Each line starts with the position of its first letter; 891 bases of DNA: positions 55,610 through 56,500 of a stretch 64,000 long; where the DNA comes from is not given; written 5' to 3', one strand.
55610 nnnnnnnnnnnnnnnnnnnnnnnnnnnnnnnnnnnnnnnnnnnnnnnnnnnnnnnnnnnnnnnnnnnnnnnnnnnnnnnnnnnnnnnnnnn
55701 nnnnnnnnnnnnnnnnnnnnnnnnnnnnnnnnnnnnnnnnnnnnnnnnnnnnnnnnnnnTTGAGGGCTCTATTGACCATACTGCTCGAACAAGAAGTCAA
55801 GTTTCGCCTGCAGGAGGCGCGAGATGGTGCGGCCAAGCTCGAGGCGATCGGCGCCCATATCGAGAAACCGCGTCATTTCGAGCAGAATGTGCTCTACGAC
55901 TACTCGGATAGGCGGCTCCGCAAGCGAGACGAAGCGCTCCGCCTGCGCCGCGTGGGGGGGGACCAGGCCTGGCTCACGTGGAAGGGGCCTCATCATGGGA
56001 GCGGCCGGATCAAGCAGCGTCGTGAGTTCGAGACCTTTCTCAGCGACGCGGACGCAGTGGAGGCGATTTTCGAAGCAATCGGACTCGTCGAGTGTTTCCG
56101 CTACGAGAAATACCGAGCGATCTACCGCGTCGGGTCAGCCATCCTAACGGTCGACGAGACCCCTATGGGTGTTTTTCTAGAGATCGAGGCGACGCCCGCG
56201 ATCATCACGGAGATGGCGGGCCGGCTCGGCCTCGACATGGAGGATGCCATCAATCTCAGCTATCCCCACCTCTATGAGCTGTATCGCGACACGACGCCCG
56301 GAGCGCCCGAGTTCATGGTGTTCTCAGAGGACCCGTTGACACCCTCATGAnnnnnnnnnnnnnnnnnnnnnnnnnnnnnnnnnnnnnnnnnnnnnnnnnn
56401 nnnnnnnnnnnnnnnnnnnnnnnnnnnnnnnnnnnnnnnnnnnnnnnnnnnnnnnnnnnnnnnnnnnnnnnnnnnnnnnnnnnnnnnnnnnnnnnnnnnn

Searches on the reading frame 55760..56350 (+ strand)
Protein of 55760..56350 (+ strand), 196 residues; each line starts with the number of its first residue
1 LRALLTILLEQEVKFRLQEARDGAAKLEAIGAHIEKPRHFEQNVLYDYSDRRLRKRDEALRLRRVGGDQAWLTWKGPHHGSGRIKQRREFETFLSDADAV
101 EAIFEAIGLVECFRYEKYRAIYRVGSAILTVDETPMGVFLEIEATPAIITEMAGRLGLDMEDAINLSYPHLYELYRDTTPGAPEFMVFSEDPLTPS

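Call 24: search_protein_families(library=pfam, proteins=[window:55760-56350:+])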
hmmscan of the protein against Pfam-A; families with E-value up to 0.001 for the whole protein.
window:55760-56350:+ (196 aa): 1 family
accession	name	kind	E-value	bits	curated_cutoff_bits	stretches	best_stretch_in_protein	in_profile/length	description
PF01928.26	CYTH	-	6.9e-21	75.3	23.2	1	10-145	3-146/179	CYTH domain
